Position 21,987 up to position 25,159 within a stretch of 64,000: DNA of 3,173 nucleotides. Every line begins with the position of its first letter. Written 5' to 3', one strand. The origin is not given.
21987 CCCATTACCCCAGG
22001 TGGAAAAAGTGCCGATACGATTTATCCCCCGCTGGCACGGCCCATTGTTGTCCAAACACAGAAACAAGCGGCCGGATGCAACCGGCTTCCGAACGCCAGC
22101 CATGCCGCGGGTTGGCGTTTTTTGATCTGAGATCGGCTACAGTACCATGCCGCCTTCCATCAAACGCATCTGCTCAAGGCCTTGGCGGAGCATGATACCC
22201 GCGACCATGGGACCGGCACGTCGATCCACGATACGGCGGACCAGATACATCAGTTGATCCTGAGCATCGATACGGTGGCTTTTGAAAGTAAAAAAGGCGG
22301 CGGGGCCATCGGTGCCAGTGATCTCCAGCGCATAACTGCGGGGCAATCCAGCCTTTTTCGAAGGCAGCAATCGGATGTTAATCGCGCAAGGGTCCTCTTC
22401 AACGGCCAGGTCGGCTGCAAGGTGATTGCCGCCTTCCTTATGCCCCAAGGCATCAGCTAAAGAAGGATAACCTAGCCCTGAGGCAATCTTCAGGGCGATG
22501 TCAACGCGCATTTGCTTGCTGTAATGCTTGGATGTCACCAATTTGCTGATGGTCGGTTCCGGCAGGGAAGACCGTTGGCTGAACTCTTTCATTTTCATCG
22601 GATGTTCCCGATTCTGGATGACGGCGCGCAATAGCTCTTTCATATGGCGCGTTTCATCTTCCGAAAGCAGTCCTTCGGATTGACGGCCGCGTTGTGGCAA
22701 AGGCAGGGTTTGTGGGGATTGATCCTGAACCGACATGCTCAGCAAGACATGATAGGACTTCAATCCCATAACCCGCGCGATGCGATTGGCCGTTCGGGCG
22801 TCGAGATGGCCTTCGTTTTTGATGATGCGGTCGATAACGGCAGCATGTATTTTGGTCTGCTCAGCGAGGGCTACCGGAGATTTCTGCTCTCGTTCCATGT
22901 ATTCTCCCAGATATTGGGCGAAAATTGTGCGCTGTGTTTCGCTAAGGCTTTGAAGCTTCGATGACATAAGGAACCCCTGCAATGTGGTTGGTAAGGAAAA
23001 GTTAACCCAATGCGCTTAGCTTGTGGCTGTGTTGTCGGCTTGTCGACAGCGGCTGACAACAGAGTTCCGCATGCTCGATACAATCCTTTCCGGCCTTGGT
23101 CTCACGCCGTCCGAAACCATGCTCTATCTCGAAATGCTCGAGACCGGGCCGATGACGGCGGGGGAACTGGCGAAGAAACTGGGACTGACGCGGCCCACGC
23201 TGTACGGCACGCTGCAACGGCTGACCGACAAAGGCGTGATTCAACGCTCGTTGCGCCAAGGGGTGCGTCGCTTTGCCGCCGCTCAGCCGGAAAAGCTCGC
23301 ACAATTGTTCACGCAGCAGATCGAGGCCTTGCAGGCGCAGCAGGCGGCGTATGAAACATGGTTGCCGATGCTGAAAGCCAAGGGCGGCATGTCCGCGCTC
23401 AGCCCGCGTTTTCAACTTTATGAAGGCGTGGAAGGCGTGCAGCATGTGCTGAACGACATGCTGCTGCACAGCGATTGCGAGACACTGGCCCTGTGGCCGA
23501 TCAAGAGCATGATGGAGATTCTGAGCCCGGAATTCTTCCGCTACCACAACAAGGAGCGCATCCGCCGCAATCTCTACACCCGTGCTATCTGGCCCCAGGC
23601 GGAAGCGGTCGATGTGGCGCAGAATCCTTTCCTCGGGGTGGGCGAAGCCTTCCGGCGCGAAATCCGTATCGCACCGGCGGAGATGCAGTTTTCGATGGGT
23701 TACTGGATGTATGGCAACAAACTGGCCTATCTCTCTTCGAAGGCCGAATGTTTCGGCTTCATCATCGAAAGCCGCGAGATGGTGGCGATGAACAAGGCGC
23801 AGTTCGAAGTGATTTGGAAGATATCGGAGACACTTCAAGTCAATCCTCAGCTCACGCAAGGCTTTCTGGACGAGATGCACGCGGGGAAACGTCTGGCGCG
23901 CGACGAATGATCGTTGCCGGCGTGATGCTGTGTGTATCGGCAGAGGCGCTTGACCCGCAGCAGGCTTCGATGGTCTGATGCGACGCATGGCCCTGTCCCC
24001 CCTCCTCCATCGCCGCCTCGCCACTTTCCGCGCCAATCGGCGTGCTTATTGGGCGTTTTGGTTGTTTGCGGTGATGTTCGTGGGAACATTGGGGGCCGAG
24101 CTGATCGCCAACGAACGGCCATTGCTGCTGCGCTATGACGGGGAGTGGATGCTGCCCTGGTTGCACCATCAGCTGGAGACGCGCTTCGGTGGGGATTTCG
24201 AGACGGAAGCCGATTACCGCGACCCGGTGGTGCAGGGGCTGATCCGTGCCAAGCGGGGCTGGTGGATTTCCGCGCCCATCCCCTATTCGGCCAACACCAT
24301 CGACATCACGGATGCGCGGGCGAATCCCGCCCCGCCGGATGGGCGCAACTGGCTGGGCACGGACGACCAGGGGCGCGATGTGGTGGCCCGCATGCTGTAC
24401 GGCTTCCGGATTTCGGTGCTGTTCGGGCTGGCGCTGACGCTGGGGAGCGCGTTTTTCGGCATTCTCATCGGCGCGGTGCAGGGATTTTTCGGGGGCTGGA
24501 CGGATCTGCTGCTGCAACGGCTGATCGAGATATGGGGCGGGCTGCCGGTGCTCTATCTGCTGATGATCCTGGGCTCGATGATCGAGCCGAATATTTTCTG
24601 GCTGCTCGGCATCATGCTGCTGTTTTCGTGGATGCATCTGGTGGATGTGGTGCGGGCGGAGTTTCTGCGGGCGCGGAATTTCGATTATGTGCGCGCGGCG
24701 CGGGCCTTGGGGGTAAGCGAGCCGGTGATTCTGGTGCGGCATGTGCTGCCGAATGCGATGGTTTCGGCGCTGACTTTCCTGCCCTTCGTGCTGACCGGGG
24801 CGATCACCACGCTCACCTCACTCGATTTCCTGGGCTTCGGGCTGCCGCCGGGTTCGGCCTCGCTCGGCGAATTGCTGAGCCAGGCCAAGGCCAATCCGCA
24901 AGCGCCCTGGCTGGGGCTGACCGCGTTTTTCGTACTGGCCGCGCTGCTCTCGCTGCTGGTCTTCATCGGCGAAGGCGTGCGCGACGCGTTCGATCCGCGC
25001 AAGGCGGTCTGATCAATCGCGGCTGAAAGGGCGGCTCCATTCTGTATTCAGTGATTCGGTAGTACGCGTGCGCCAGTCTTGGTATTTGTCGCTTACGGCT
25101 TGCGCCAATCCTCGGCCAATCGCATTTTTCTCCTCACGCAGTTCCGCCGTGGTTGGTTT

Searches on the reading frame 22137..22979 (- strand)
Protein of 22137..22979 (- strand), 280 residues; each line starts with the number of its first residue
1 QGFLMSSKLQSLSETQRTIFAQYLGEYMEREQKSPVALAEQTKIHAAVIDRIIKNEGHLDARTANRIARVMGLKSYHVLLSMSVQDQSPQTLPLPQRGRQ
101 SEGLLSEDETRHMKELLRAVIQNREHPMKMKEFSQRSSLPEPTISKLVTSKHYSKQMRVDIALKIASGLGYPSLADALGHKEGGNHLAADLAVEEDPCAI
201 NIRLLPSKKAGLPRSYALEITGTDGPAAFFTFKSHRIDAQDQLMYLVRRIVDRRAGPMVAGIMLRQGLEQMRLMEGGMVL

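Call 16: search_protein_families(library=pfam, proteins=[window:22137-22979:-], max_evalue=0.001)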
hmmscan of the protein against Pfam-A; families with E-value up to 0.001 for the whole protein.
window:22137-22979:- (280 aa): 2 families
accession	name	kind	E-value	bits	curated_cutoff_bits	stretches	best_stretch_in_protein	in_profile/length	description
PF13443.12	HTH_26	-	2.6e-06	28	22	0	26-73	4-52/63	Cro/C1-type HTH DNA-binding domain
PF01381.28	HTH_3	-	9.8e-05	22.8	23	0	33-73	10-50/55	Helix-turn-helix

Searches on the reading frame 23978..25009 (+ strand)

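Call 16: search_protein_families(library=pfam, proteins=[window:23978-25009:+], max_evalue=0.001)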
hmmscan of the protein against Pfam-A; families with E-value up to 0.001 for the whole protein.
window:23978-25009:+ (344 aa): 1 family
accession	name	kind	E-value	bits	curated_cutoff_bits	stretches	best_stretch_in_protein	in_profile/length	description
PF00528.27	BPD_transp_1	-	2.6e-29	102.7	26.4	1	161-342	1-182/184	Binding-protein-dependent transport system inner membrane component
